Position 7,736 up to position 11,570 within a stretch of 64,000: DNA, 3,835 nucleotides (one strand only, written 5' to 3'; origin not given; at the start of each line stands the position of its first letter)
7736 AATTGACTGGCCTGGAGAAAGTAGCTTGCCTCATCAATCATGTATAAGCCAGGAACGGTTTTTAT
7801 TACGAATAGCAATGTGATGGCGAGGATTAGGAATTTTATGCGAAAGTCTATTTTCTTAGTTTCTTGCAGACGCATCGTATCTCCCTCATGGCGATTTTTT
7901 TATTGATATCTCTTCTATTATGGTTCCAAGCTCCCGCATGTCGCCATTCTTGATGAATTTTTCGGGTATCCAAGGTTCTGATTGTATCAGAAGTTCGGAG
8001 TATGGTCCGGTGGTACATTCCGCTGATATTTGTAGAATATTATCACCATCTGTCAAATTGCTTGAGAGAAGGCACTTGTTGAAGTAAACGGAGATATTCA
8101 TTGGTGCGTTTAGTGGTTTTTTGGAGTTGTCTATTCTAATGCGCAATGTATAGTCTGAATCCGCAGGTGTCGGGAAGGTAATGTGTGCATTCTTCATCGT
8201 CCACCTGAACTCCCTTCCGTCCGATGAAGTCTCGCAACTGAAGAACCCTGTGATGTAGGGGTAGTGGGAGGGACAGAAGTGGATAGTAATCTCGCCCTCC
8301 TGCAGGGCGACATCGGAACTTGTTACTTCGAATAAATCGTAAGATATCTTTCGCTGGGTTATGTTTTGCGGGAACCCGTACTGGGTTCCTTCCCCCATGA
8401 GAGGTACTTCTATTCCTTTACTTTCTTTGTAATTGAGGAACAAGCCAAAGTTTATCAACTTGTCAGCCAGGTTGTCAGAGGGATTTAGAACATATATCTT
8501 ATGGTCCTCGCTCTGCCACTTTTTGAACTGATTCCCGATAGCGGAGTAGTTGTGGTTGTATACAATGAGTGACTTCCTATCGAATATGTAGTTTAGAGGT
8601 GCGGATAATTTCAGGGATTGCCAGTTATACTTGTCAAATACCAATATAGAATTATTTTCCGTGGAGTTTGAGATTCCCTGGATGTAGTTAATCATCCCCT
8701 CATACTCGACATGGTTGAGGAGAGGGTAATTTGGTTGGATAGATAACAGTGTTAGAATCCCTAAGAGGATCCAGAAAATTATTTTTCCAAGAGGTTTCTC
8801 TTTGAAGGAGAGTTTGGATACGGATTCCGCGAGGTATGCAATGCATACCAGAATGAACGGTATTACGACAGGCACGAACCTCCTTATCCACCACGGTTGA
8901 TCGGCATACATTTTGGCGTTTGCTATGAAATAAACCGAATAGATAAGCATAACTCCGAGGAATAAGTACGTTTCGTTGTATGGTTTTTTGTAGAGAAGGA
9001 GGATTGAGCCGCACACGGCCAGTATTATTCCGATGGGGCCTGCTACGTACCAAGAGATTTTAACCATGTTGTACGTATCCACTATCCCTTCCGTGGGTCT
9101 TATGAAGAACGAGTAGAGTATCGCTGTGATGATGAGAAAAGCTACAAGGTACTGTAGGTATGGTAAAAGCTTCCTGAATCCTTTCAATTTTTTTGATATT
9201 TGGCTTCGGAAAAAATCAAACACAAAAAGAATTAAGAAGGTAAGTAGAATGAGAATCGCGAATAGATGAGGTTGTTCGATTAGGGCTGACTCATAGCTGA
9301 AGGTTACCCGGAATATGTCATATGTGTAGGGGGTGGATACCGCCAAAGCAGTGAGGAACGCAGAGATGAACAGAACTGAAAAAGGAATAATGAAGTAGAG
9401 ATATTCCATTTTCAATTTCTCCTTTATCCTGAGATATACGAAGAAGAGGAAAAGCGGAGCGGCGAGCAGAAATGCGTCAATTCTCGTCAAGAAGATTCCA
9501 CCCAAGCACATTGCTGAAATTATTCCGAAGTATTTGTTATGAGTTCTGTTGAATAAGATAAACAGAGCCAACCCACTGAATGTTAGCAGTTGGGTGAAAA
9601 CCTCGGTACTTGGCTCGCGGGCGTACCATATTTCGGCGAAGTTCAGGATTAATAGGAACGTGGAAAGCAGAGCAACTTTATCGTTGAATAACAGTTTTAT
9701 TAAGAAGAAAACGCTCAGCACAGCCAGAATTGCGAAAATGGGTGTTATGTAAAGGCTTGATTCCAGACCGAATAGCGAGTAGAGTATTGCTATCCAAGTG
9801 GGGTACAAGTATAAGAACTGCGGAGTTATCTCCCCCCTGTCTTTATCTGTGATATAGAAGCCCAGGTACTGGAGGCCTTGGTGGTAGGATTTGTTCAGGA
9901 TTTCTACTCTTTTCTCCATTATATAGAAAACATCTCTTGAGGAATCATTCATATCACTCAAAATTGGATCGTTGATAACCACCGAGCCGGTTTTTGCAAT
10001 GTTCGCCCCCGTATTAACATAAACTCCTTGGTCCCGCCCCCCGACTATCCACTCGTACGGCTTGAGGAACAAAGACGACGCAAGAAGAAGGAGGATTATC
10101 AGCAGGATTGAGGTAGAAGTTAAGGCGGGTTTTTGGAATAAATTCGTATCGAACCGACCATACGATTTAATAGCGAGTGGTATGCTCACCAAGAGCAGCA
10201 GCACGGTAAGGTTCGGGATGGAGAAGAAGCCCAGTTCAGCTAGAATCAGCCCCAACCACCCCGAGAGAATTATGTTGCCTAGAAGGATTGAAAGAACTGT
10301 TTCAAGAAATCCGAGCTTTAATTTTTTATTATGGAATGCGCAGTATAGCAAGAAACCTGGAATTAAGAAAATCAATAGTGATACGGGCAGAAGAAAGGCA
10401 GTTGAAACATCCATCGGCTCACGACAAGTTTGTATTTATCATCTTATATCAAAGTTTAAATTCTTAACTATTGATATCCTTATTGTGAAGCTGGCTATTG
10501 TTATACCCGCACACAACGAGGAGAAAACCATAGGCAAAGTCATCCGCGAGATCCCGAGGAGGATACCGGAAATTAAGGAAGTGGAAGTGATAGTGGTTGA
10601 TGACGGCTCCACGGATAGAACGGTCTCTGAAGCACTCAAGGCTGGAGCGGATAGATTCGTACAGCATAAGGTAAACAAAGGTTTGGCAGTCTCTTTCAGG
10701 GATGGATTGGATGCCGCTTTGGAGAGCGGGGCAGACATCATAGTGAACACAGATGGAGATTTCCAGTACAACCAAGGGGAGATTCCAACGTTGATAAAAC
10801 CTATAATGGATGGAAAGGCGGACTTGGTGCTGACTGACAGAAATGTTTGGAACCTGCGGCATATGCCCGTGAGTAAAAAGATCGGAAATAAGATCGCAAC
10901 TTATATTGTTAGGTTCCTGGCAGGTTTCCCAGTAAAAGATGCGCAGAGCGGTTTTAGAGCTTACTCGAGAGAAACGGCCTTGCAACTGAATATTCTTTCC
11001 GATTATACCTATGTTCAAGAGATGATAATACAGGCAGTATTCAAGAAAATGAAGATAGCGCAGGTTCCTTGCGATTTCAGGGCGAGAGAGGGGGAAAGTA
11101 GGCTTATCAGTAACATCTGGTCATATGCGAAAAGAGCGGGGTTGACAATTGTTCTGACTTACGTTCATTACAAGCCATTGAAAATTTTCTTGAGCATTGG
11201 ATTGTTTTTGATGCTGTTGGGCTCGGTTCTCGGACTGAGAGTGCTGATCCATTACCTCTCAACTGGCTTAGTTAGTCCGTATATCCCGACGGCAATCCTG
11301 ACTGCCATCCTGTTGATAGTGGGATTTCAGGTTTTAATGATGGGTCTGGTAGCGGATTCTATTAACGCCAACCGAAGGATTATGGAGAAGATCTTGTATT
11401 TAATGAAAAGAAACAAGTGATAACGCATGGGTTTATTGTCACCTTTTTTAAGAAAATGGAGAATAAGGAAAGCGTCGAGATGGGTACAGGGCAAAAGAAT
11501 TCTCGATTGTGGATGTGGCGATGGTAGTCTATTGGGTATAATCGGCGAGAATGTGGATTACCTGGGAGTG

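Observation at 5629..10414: Two adjacent very large GT-C-type membrane glycosyltransferases (748 and 842 aa), plus a third at 43058-44482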

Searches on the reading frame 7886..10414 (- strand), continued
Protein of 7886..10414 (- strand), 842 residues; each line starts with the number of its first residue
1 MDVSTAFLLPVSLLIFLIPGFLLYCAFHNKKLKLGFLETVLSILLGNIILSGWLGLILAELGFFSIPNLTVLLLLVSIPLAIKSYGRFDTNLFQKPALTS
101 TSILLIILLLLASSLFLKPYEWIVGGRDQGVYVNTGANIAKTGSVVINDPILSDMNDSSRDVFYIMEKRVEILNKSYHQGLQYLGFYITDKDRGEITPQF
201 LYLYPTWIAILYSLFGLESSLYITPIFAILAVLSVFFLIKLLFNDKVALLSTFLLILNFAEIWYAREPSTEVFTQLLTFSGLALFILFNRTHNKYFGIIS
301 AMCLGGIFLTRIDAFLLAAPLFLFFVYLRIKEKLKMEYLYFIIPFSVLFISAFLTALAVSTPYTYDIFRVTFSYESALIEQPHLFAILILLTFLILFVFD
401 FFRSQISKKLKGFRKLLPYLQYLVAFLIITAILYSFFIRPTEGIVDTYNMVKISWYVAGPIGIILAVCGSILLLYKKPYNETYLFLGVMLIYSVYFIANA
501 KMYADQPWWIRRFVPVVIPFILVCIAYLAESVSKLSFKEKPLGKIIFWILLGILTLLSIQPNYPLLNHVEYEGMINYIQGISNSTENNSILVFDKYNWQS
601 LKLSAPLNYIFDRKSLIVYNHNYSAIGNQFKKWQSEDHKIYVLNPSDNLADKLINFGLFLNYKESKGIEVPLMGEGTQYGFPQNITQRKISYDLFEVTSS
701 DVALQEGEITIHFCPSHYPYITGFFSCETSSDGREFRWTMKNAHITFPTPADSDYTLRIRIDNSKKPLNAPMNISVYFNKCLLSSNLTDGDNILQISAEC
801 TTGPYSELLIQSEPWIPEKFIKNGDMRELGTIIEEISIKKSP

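Call 41: find_encoding_contigs(protein=P0002, flank=8000, max_places=3)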
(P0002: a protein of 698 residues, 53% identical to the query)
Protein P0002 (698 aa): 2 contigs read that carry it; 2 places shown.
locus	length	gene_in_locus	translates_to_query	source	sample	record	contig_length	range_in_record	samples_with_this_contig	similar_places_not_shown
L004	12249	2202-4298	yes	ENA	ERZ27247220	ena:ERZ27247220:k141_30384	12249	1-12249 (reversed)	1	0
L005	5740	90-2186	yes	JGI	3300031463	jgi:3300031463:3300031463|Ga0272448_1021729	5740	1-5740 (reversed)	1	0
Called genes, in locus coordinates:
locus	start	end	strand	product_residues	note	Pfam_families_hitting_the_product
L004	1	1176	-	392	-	?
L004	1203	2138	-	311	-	PF00535:Glycos_transf_2, PF13641:Glyco_tranf_2_3 (weak), PF26629:GT2_TM_C (weak)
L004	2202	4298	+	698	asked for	PF13231:PMT_2 (weak)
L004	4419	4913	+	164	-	-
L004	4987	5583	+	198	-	-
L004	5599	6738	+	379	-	PF00535:Glycos_transf_2, PF26629:GT2_TM_C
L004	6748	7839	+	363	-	PF13439:Glyco_transf_4, PF13579:Glyco_trans_4_4, PF20706:GT4-conflict, PF00534:Glycos_transf_1, PF13692:Glyco_trans_1_4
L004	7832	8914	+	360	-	PF13439:Glyco_transf_4, PF00534:Glycos_transf_1, PF13692:Glyco_trans_1_4, PF20706:GT4-conflict (weak)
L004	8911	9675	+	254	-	PF01061:ABC2_membrane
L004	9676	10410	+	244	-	PF00005:ABC_tran, PF13304:AAA_21 (faint)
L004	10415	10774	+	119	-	-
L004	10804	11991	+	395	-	PF00534:Glycos_transf_1, PF20706:GT4-conflict (weak), PF13692:Glyco_trans_1_4, PF13524:Glyco_trans_1_2 (weak)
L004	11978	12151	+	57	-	-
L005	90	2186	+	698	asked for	PF13231:PMT_2 (weak)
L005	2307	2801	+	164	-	-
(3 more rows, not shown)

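Call 88: find_encoding_contigs(protein=P0019, flank=7000, max_places=1)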
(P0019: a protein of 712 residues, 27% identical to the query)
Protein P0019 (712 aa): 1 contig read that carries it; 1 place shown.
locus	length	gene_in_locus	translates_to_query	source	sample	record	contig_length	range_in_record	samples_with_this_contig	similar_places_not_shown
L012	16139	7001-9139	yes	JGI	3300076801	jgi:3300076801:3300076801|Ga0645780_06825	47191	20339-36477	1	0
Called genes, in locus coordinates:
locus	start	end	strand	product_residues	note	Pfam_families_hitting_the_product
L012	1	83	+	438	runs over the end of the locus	PF13439:Glyco_transf_4, PF13579:Glyco_trans_4_4, PF00534:Glycos_transf_1, PF13692:Glyco_trans_1_4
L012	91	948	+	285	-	PF01061:ABC2_membrane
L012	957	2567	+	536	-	PF07705:CARDB (weak)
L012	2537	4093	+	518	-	PF13231:PMT_2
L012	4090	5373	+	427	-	PF00005:ABC_tran, PF13304:AAA_21 (faint), PF14524:Wzt_C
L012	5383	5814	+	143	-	-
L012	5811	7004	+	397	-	PF00534:Glycos_transf_1, PF13692:Glyco_trans_1_4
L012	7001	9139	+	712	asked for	-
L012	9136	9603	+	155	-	-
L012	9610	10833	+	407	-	PF20706:GT4-conflict (faint), PF00534:Glycos_transf_1, PF13692:Glyco_trans_1_4, PF13524:Glyco_trans_1_2 (weak)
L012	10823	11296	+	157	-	-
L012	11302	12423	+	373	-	PF00534:Glycos_transf_1, PF13692:Glyco_trans_1_4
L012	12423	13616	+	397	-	PF00534:Glycos_transf_1, PF13692:Glyco_trans_1_4, PF20706:GT4-conflict (weak)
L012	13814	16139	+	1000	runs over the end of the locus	PF15907:Itfg2 (faint), PF01839:FG-GAP (faint), PF14783:BBS2_Mid (faint), PF25292:Beta-prop_CGLA (faint), PF13517:FG-GAP_3, PF16158:N_BRCA1_IG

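Call 89: find_encoding_contigs(protein=P0026, flank=7000, max_places=1)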
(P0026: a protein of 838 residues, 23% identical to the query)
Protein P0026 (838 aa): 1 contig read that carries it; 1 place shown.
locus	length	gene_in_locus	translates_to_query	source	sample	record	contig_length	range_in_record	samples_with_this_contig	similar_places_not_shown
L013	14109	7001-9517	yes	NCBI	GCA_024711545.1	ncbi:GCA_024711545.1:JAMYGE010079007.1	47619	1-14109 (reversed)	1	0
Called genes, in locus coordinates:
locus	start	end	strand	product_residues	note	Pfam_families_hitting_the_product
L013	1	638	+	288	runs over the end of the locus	PF00535:Glycos_transf_2, PF13641:Glyco_tranf_2_3 (weak)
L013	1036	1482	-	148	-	-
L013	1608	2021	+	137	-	-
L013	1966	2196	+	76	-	-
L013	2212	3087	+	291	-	PF01209:Ubie_methyltran, PF02353:CMAS, PF03141:Methyltransf_29, PF13489:Methyltransf_23, PF08241:Methyltransf_11, PF08242:Methyltransf_12, PF13649:Methyltransf_25, PF13847:Methyltransf_31, +1 more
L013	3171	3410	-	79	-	-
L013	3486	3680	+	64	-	-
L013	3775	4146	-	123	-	-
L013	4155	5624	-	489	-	PF01943:Polysacc_synt, PF13440:Polysacc_synt_3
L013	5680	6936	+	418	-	PF13439:Glyco_transf_4, PF13579:Glyco_trans_4_4, PF13477:Glyco_trans_4_2 (weak), PF00534:Glycos_transf_1, PF13692:Glyco_trans_1_4, PF13524:Glyco_trans_1_2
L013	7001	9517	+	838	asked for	-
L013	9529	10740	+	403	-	PF01075:Glyco_transf_9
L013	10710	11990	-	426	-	PF13439:Glyco_transf_4, PF13579:Glyco_trans_4_4, PF20706:GT4-conflict, PF00534:Glycos_transf_1, PF13692:Glyco_trans_1_4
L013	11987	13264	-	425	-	PF13439:Glyco_transf_4, PF13579:Glyco_trans_4_4, PF00534:Glycos_transf_1, PF13692:Glyco_trans_1_4, PF13524:Glyco_trans_1_2 (weak)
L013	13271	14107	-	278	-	?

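Call 90: find_encoding_contigs(protein=P0014, flank=7000, max_places=1)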
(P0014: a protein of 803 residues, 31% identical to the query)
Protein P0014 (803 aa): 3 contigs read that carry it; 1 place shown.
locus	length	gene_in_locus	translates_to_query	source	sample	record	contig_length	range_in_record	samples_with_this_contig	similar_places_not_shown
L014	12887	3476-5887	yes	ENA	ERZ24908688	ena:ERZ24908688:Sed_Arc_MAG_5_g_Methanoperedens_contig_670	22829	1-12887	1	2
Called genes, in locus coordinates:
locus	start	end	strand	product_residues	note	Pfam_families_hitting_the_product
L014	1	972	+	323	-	?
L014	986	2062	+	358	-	PF00534:Glycos_transf_1, PF13692:Glyco_trans_1_4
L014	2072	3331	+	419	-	PF00534:Glycos_transf_1, PF13692:Glyco_trans_1_4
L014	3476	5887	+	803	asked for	PF13231:PMT_2 (weak)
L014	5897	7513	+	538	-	PF02366:PMT, PF13231:PMT_2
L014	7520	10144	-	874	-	-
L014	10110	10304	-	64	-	-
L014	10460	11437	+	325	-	PF03706:LPG_synthase_TM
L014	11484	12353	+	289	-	PF00535:Glycos_transf_2, PF13641:Glyco_tranf_2_3 (weak)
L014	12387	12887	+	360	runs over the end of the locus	PF04055:Radical_SAM, PF13186:SPASM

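Call 94: find_related_loci(query=A6, collection=genome_contigs, flank=10000)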
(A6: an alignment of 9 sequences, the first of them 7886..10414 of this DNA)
Query A6 (842 aa) in genome_contigs; peptide patterns used: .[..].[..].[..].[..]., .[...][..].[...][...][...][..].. (x = any residue, [..] = any of these).
124 stretches matched a pattern; 27 encode a relative of the query (tblastn E <= 1e-3); 27 distinct loci.
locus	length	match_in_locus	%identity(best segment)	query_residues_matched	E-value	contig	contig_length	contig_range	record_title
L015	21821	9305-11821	56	1-841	0e+0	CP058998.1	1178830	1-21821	MAG: Candidatus Fermentimicrarchaeum limneticum isolate Sv326 chromosome, complete genome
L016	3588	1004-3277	42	14-786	6e-180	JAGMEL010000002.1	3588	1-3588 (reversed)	MAG: candidate division WOR-3 bacterium isolate RS_18_8 ZL530.bin.8.fa_2, whole genome shotgun sequence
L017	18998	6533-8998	33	14-840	4e-124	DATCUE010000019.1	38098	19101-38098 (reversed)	MAG TPA_asm: Candidatus Methanoperedens sp. isolate SMAG_U7350 k141_28211, whole genome shotgun sequence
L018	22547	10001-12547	28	19-838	2e-92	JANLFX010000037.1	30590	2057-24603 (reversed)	MAG: Anaerolineae bacterium isolate A05DMB24 NODE_37_length_30590_cov_7.701457, whole genome shotgun sequence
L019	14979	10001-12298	28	59-839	4e-76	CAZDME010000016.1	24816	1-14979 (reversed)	MAG TPA_asm: uncultured bacterium isolate binchicken_co334_202 genome assembly, contig: NODE_3337_length_24816_cov_5.443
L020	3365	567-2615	28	38-699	1e-68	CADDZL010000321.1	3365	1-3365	Chloroflexi bacterium isolate 22 genome assembly, contig: NODE_24935_length_3365_cov_4.645769, whole genome shotgun sequ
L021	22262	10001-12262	25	95-839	2e-65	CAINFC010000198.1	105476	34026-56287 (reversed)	MAG: uncultured Acidobacteria bacterium isolate LaPlata_bin-3695 genome assembly, contig: bin-3695:198/326, whole genome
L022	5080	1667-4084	23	54-840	2e-57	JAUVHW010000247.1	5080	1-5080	MAG: Ardenticatenales bacterium isolate CSMAG_412 CSMAG_412_k141_1287351_length_5080_cov_8.0000, whole genome shotgun se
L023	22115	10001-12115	25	14-640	8e-56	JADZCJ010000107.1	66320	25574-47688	MAG: Anaerolineae bacterium isolate SJ719 c_000001301184, whole genome shotgun sequence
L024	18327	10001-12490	25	29-842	1e-64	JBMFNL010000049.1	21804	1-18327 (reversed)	MAG: Chloroflexia bacterium isolate KM4338-10 NODE_1404_length_21804_cov_40.433123, whole genome shotgun sequence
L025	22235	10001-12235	25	54-841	2e-53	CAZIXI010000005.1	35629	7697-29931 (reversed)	MAG TPA_asm: uncultured bacterium isolate SRP077602_co2_311 genome assembly, contig: NODE_1787_length_35629_cov_4.082841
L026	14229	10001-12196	26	52-753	2e-53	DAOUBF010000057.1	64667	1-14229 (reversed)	MAG TPA_asm: Anaerolineae bacterium isolate H68_711 k101_486457, whole genome shotgun sequence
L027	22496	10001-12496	24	11-768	8e-50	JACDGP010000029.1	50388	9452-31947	MAG: Herpetosiphonaceae bacterium isolate MGR_bin415 SD2908_NODE_232_length_50388_cov_1.575237, whole genome shotgun seq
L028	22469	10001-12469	24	105-819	1e-43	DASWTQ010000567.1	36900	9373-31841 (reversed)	MAG TPA_asm: Herpetosiphonaceae bacterium isolate SMAG_U3579 k141_136326, whole genome shotgun sequence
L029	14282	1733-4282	23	16-767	1e-43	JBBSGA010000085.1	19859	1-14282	MAG: Chloroflexales bacterium isolate LS2_sbin.21 LS2_sbin.21_K_916321_L_19859_cov_11.0000, whole genome shotgun sequenc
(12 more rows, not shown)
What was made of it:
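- Tried and rejected: It was repeated with 9 closer sequences (call 94).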

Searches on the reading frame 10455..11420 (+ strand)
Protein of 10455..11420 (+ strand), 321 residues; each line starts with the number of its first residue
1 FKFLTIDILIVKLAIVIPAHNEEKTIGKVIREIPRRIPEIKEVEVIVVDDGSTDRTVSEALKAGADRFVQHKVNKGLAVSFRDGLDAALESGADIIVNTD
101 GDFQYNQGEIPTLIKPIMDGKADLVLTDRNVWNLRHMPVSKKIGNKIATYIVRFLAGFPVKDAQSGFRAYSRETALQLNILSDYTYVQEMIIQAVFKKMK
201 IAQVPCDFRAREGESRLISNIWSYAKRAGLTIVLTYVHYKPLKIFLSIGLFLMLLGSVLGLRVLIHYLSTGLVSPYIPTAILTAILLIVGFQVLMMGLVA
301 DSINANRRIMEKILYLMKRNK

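Call 45: search_protein_families(library=ncbifam, proteins=[window:10455-11420:+], max_evalue=0.00001)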
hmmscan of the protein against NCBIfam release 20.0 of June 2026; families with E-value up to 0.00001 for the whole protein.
window:10455-11420:+ (321 aa): 13 families
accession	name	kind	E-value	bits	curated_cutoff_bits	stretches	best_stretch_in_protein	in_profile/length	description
TIGR04182.1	glyco_TIGR04182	equivalog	1.1e-41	143.2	325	1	13-308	2-287/293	S-layer glycoprotein N-glycosyltransferase AglJ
NF041391.1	DPhHxTase_Halo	equivalog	6.6e-24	84.1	375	1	19-217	3-192/213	dolichyl-phosphate hexose transferase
NF058614.1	PPMAGASynPpgS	equivalog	5.9e-22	78.2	370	1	15-207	4-195/226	polyprenyl-phospho-N-acetylgalactosaminyl synthase PpgS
NF047588.1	GlcsyltransPgfSStrep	equivalog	3.5e-20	72.4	500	1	12-303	2-287/308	glycosyltransferase PgfS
NF007986.1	PRK10714.1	equivalog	2.7e-14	52.9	529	1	10-303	5-293/316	undecaprenyl-phosphate 4-deoxy-4-formamido-L-arabinose transferase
NF010496.0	PRK13915.1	equivalog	1.2e-13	50.9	262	1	12-118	32-143/307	glucosyl-3-phosphoglycerate synthase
TIGR03937.1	PgaC_IcaA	equivalog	9.3e-10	38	422.3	1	12-113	46-146/407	poly-beta-1,6-N-acetyl-D-glucosamine synthase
TIGR04283.1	glyco_like_mftF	equivalog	1.6e-08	34.4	182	1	13-72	1-57/221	TIGR04283 family arsenosugar biosynthesis glycosyltransferase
NF041875.1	EPS_EpsD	equivalog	3.1e-08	33.4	370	1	13-107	1-94/325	exopolysaccharide biosynthesis glycosyltransferase EpsD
NF041865.1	EpsU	equivalog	5.7e-07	28.9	700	1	12-104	40-134/394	exopolysaccharide biosynthesis GT2 family glycosyltransferase EpsU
TIGR03965.1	mycofact_glyco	equivalog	7.3e-07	28.4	280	1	13-123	76-185/467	mycofactocin biosynthesis glycosyltransferase MftF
NF007482.0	PRK10073.1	equivalog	1.6e-06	27.4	423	1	12-88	7-84/334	glycosyltransferase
TIGR03469.1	HpnB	hypoth_equivalog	2e-06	27.1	379.25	0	12-125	45-168/386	hopene-associated glycosyltransferase HpnB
